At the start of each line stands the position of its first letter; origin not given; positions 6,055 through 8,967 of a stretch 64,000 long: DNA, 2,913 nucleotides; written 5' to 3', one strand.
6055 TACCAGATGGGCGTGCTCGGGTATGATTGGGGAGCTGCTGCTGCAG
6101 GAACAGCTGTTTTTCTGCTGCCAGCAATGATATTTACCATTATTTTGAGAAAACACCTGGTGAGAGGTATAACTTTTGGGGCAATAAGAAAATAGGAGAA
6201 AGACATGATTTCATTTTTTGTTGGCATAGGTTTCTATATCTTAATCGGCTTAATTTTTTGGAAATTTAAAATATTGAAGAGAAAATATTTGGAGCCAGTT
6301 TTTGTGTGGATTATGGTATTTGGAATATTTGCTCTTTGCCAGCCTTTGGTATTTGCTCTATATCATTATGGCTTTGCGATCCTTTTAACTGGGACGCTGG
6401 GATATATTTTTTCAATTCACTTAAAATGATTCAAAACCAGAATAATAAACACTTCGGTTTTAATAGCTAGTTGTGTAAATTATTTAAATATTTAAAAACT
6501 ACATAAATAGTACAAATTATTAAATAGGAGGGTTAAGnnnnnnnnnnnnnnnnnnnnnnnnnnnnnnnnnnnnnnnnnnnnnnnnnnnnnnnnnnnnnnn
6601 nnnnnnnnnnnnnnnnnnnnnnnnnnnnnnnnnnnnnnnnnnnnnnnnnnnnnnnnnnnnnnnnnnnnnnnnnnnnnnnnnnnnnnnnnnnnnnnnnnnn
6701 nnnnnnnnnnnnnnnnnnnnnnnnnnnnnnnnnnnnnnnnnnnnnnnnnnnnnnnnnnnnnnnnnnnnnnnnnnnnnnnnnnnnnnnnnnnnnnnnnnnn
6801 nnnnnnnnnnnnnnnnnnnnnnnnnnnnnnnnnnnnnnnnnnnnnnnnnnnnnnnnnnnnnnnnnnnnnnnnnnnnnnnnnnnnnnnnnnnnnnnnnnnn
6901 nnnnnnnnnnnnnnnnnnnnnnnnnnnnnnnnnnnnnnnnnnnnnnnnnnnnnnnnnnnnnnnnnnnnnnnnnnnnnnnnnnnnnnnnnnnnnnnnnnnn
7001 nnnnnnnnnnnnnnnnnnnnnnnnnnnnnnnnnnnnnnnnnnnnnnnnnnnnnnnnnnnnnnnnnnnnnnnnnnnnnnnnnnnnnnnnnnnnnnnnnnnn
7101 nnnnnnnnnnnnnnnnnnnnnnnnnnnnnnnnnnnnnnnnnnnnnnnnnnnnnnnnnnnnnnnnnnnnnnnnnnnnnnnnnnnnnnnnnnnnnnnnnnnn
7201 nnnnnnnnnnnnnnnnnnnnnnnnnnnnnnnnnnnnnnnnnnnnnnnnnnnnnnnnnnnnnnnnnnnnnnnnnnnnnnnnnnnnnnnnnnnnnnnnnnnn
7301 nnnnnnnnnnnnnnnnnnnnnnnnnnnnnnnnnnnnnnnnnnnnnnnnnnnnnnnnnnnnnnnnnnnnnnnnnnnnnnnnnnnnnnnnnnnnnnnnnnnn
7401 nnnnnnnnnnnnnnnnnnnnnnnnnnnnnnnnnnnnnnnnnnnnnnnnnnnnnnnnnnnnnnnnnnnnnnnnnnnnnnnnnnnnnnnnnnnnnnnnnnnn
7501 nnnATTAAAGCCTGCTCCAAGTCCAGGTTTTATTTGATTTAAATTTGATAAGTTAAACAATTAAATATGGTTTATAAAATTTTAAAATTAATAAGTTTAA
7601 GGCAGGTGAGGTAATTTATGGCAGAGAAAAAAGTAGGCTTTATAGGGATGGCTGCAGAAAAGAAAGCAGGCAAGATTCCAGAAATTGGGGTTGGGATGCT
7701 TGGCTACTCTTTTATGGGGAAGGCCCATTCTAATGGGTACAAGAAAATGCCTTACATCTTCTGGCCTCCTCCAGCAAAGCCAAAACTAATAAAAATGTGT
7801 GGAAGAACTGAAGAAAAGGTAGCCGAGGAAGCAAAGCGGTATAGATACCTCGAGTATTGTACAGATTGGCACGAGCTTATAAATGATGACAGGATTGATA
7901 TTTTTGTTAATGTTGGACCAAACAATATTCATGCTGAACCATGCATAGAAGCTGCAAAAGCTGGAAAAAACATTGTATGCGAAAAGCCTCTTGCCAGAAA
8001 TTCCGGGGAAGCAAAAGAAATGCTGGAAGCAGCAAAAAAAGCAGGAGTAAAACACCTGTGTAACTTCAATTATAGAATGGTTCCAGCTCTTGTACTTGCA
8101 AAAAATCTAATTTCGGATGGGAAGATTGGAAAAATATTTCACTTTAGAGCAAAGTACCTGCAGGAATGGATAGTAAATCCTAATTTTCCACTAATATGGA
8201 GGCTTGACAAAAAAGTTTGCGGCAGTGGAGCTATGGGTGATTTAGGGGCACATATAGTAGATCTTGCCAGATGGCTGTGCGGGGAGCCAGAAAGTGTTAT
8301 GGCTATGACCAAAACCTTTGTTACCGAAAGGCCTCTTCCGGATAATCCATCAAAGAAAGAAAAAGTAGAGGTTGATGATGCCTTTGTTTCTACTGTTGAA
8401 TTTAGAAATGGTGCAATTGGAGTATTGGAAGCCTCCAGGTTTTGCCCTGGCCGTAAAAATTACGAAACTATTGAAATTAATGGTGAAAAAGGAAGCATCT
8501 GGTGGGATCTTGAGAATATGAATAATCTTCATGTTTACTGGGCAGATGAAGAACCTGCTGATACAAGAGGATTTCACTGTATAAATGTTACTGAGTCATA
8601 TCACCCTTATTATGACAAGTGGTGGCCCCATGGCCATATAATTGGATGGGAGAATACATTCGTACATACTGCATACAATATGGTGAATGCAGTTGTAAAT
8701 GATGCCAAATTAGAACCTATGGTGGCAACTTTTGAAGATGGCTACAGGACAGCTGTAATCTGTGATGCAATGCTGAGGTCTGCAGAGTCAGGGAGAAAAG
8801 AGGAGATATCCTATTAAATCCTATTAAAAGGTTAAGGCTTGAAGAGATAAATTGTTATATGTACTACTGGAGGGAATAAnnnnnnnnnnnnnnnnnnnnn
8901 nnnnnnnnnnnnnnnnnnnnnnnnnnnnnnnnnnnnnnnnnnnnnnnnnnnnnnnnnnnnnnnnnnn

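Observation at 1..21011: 21-kb carbohydrate island combining rare-sugar isomerase/epimerase genes with 3-keto-sugar-type oxidoreductase/TIM-barrel pairs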

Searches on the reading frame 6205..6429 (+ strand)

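Call 32: search_protein_families(library=pfam, proteins=[window:6205-6429:+], max_evalue=10)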
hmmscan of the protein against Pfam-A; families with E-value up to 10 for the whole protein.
window:6205-6429:+ (74 aa): 1 family
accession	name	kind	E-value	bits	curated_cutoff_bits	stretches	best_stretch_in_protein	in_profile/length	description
PF13491.11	FtsK_4TM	-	0.27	11.3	23.1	1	4-70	60-131/171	4TM region of DNA translocase FtsK/SpoIIIE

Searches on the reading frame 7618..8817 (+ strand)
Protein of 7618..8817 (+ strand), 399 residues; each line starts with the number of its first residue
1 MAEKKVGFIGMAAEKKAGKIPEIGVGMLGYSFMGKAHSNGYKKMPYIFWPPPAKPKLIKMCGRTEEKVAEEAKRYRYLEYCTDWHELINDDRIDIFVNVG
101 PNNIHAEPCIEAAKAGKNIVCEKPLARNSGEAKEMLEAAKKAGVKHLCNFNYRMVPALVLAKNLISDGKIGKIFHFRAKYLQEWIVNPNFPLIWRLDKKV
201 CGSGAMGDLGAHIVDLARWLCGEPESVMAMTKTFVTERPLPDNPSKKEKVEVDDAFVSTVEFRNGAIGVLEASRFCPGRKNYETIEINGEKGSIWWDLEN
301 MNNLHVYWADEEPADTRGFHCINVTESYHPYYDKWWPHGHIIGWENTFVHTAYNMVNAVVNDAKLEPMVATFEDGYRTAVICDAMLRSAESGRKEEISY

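Call 4: search_protein_families(library=pfam, proteins=[window:7618-8817:+])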
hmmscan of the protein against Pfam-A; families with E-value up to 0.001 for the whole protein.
window:7618-8817:+ (399 aa): 5 families
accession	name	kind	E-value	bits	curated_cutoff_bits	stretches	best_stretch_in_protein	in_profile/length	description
PF22725.1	GFO_IDH_MocA_C3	-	1.1e-34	119.5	27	1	161-294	4-123/124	GFO/IDH/MocA C-terminal domain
PF02894.22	GFO_IDH_MocA_C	-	6.1e-27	95.3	22.9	1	162-394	1-215/218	Oxidoreductase family, C-terminal alpha/beta domain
PF01408.29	GFO_IDH_MocA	-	2.6e-18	67.3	24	1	24-146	2-116/120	Oxidoreductase family, NAD-binding Rossmann fold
PF03447.22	NAD_binding_3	-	4.1e-05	24.7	24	1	56-146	23-113/116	Homoserine dehydrogenase, NAD binding domain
PF22685.1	Gal80p_C-like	-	0.00048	20.8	29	0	156-294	1-148/152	Gal80p, C-terminal domain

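Call 6: search_protein_families(library=ncbifam, proteins=[window:7618-8817:+], max_evalue=0.00001)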
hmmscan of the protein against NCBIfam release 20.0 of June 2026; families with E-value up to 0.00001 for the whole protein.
window:7618-8817:+ (399 aa): 9 families
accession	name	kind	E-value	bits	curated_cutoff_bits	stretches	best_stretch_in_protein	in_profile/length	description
NF052479.1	LevoglcsnDh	equivalog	1.1e-116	389.7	650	1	22-393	3-382/386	levoglucosan dehydrogenase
TIGR04380.1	myo_inos_iolG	equivalog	6.3e-32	110.7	355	1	54-314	26-270/330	inositol 2-dehydrogenase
NF041392.1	XylDh_Gfo6_Halo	equivalog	7.1e-22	77.7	350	1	67-235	57-227/350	D-xylose 1-dehydrogenase Gfo6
NF040723.1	UDP-GlcNAcDh_Arch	equivalog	9.1e-22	77.9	450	1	24-296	2-237/302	UDP-N-acetylglucosamine 3-dehydrogenase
NF008607.0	PRK11579.1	subfamily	5.4e-17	61.8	330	1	22-228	4-196/346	oxidoreductase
NF007574.0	PRK10206.1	equivalog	1.3e-14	54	352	1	31-228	6-194/345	oxidoreductase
NF052679.1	InsChiInosDhIolG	equivalog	4.4e-12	45.7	540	1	82-179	56-154/343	bifunctional inositol 2-dehydrogenase/D-chiro-inositol 1-dehydrogenase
NF058563.1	BT_2159_fam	equivalog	2.7e-06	26.6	650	1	24-222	2-184/350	disaccharide 3-dehydrogenase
NF058561.1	BT_2158_fam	equivalog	2.8e-06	26.2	750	0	73-175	75-179/487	glycoside 3-dehydrogenase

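Call 8: search_solved_structures(query=window:7618-8817:+, max_evalue=1e-10)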
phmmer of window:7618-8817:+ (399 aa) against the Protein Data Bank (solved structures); distinct sequences matched with E-value up to 1e-10: 43.
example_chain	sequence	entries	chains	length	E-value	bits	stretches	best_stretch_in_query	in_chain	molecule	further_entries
4h3v_A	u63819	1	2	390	9.4e-97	327.8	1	21-396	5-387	Oxidoreductase domain protein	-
6a3f_A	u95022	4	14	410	3.9e-90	306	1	20-390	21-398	Putative dehydrogenase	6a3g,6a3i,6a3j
4gqa_A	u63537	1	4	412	5.8e-59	203.3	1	22-375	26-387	NAD binding Oxidoreductase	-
4fb5_A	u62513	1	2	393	2.2e-49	171.8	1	21-393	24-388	Probable oxidoreductase protein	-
5ya8_A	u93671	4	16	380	2.2e-47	165.1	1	22-393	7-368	Scyllo-inositol dehydrogenase with L-glucose dehydrogenase activity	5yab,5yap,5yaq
6ktj_A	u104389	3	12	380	1.5e-46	162.4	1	22-393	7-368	Scyllo-inositol dehydrogenase with L-glucose dehydrogenase activity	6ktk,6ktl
6nor_A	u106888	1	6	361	1.1e-23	87.1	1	20-397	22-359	Putative NAD dependent dehydrogenase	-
3v5n_A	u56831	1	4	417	1.5e-23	86.7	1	93-391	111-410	Oxidoreductase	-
9m3d_B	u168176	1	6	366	6e-23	84.7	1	52-273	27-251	DgpA1 from W974-1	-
6jw6_A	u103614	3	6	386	3.3e-22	82.2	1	24-307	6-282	Dehydrogenase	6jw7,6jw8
1evj_A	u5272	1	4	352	6.5e-21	77.9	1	81-269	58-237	GLUCOSE-FRUCTOSE OXIDOREDUCTASE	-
1ofg_A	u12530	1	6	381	7.7e-21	77.7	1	81-269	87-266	GLUCOSE-FRUCTOSE OXIDOREDUCTASE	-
1ryd_A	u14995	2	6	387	8.1e-21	77.6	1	81-269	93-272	glucose-fructose oxidoreductase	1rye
1h6a_A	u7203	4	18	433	1.1e-20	77.2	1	81-269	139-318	PRECURSOR FORM OF GLUCOSE-FRUCTOSE OXIDOREDUCTASE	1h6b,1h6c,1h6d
3ezy_A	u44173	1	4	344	1e-19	74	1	65-312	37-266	Dehydrogenase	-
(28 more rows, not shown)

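Call 15: find_encoding_contigs(protein=window:7618-8817:+, flank=10000, max_places=6)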
Protein window:7618-8817:+ (399 aa): 2 contigs read that carry it; 1 place shown.
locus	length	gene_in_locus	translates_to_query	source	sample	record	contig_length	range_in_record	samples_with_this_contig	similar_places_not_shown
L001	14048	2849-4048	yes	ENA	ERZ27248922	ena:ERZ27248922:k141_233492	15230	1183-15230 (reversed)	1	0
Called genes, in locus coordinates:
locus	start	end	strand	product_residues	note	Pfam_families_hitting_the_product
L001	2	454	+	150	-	?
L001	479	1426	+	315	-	PF00528:BPD_transp_1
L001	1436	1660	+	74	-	-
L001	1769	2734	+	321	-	PF01261:AP_endonuc_2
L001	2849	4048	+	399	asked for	PF01408:GFO_IDH_MocA, PF02894:GFO_IDH_MocA_C, PF22725:GFO_IDH_MocA_C3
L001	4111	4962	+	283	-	PF01261:AP_endonuc_2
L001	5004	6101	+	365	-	PF00005:ABC_tran, PF17912:OB_MalK (weak), PF08402:TOBE_2 (weak)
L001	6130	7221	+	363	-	PF00005:ABC_tran, PF17912:OB_MalK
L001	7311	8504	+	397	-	-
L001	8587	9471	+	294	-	PF01261:AP_endonuc_2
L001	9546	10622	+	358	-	PF08240:ADH_N, PF00107:ADH_zinc_N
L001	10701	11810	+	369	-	PF01261:AP_endonuc_2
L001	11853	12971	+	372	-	PF01408:GFO_IDH_MocA, PF21252:Glyco_hydro_109_C (weak)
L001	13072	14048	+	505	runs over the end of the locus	PF00370:FGGY_N, PF01869:BcrAD_BadFG (faint), PF02782:FGGY_C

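Call 38: search_solved_structures(query=window:7618-8817:+, max_evalue=1e-80, show_alignments=2)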
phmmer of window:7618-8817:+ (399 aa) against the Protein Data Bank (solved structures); distinct sequences matched with E-value up to 1e-80: 2.
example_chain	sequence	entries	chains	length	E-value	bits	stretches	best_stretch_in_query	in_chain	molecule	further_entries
4h3v_A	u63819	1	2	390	9.4e-97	327.8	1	21-396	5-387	Oxidoreductase domain protein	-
6a3f_A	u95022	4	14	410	3.9e-90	306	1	20-390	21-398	Putative dehydrogenase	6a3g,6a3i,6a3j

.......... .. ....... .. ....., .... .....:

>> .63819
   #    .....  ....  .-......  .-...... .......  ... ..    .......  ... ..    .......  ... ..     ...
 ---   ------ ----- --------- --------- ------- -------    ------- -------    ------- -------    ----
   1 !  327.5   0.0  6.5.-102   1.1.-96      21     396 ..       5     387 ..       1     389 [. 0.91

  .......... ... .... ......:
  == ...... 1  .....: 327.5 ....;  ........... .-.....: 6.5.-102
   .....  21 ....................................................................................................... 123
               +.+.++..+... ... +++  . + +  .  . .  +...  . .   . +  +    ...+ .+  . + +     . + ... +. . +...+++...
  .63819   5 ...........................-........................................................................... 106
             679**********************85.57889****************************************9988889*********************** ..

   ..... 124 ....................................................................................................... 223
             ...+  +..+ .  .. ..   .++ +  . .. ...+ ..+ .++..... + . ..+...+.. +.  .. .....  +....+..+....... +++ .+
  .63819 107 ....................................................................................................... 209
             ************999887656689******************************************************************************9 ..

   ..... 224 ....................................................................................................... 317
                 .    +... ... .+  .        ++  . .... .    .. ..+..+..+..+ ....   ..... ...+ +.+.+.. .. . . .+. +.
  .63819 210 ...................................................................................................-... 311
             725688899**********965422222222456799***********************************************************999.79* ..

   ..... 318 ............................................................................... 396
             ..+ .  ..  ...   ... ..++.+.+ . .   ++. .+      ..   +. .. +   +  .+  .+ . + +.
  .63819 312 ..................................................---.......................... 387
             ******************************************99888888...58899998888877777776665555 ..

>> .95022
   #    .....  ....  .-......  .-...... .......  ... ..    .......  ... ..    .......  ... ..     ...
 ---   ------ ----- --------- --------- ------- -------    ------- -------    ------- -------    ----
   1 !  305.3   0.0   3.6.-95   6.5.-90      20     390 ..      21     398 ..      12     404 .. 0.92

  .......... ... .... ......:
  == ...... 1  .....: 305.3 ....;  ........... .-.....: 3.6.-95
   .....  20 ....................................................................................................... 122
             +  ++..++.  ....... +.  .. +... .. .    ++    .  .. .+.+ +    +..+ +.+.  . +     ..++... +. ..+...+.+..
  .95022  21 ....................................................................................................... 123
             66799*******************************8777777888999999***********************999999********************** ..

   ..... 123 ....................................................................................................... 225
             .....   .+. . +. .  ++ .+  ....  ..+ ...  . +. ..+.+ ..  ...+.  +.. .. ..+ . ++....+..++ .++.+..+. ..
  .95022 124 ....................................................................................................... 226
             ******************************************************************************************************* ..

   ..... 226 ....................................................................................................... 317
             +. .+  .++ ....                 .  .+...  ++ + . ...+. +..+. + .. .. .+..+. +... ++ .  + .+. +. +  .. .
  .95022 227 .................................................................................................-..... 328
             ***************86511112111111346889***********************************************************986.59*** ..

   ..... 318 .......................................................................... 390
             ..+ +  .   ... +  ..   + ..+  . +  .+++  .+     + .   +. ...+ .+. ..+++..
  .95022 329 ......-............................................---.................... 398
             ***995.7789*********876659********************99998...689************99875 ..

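Call 80: search_dna_similar(query=window:7618-8814:+, collection=plasmids, mode=protein, max_evalue=1e-60, max_rows=15)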
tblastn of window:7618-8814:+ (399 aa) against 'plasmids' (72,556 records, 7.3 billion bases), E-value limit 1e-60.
Records with a match: 50; places in all: 61; records where one place covers at least 80% of the query: 50.
Best place of each record, by identity: <60% 50.
By first word of the organism name: Sinorhizobium 10; Rhizobium 6; Arthrobacter 5; Agrobacterium 3; Haloarcula 3; Klebsiella 2; Embleya 2; Halostagnicola 2; Rhodococcus 1; Paracoccus 1; and 15 more.
By predicted mobility (MOB-suite, as given by PLSDB): non-mobilizable 30; conjugative 14; mobilizable 6.
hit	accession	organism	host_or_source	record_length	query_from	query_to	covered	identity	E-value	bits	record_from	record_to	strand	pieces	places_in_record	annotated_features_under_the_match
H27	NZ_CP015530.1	Rhodococcus sp. WB1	soil,PCBs contaminated soil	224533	8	399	98%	49.6%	2e-129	417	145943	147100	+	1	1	Gfo/Idh/MocA family oxidoreductase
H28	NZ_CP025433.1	Paracoccus zhejiangensis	single cell,sludge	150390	12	397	97%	43.6%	9e-87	294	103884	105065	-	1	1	Gfo/Idh/MocA family oxidoreductase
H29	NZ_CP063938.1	Klebsiella pneumoniae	Human fecal samples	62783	23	393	93%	44.8%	2e-91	308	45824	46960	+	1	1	Gfo/Idh/MocA family oxidoreductase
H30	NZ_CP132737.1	Klebsiella pneumoniae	-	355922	23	393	93%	44.8%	2e-91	308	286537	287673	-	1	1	Gfo/Idh/MocA family oxidoreductase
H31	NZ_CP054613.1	Paenibacillus cellulosilyticus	cell culture,soil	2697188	16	393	95%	43.6%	8e-98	326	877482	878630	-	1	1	none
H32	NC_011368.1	Rhizobium leguminosarum bv. trifolii WSM2304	-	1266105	23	397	94%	43.8%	6e-85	289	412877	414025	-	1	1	record has no annotation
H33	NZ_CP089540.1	Spirosoma oryzicola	Single cell,Surface layer of rice grains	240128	22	398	94%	43.6%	9e-96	320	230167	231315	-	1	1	Gfo/Idh/MocA family oxidoreductase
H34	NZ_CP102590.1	Niallia taxi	-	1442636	20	390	93%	44.2%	1e-99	331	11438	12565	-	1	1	none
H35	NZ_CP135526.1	Halomontanus rarus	Salt lake,Salt lake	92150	4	394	98%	41.8%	3e-82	281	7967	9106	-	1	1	Gfo/Idh/MocA family oxidoreductase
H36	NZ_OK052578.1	Metabacillus dongyingensis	white elm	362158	22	393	93%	43.9%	2e-91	308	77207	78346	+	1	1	Gfo/Idh/MocA family oxidoreductase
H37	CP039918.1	Agrobacterium tumefaciens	-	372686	23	397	94%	43.4%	2e-83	285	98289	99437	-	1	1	Gfo/Idh/MocA family oxidoreductase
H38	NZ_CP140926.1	Sinorhizobium medicae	Medicago lupulina,whole organism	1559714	11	397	97%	42.1%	4e-84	286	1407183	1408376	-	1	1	none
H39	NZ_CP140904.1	Sinorhizobium medicae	Medicago lupulina,whole organism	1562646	11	397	97%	42.1%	4e-84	286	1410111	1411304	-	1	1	none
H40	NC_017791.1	Deinococcus gobiensis I-0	-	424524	17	397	95%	42.6%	2e-84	287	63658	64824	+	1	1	Gfo/Idh/MocA family oxidoreductase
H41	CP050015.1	Haloarcula sp. JP-L23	-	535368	23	392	93%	43.8%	8e-91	306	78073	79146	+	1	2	Gfo/Idh/MocA family oxidoreductase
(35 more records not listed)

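Call 82: get_annotated_region(hit=H27, flank=10000)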
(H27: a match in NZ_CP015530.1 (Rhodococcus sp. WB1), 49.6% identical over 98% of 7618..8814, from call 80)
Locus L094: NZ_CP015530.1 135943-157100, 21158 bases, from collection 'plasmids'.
description: Rhodococcus sp. WB1 plasmid pWB1, complete sequence
organism: Rhodococcus sp. WB1 (NCBI taxid 1033922)
taxonomy: Bacteria; Actinomycetota; Actinomycetes; Mycobacteriales; Nocardiaceae; Rhodococcus; Rhodococcus sp. WB1
host: -; source: soil,PCBs contaminated soil; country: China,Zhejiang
typing (MOB-suite, as given by PLSDB): conjugative; relaxase MOBF; mating-pair formation MPF_T
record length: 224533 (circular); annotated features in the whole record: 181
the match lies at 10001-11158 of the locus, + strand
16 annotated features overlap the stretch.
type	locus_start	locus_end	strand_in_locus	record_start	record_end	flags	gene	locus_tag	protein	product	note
CDS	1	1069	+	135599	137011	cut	-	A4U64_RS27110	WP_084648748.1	MFS transporter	GO:0055085 - transmembrane transport [Evidence IEA]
CDS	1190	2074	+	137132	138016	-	-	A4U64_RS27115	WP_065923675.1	SMP-30/gluconolactonase/LRE family protein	-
CDS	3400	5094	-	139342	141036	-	-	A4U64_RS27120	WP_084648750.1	muconolactone Delta-isomerase family protein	-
CDS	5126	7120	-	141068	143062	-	-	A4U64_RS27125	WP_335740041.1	thiamine pyrophosphate-dependent enzyme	-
CDS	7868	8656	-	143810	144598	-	-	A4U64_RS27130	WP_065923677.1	SDR family NAD(P)-dependent oxidoreductase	-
CDS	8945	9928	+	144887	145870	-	-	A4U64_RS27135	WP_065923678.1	sugar phosphate isomerase/epimerase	-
CDS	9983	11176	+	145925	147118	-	-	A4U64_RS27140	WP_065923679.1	Gfo/Idh/MocA family oxidoreductase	-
CDS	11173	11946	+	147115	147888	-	-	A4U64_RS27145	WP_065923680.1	SDR family oxidoreductase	-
CDS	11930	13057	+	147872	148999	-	-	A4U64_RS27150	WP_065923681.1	enolase C-terminal domain-like protein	-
CDS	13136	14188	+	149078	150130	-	-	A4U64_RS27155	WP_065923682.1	hypothetical protein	-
CDS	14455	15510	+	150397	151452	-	-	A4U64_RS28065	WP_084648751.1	2,3-butanediol dehydrogenase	-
CDS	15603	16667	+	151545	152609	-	-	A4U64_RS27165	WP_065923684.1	NAD(P)-dependent alcohol dehydrogenase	-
CDS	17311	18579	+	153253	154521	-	-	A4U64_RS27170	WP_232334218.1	transposase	-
CDS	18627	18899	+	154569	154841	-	-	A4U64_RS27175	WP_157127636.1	VOC family protein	-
CDS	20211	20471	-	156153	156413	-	-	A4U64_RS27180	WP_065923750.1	ribbon-helix-helix domain-containing protein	-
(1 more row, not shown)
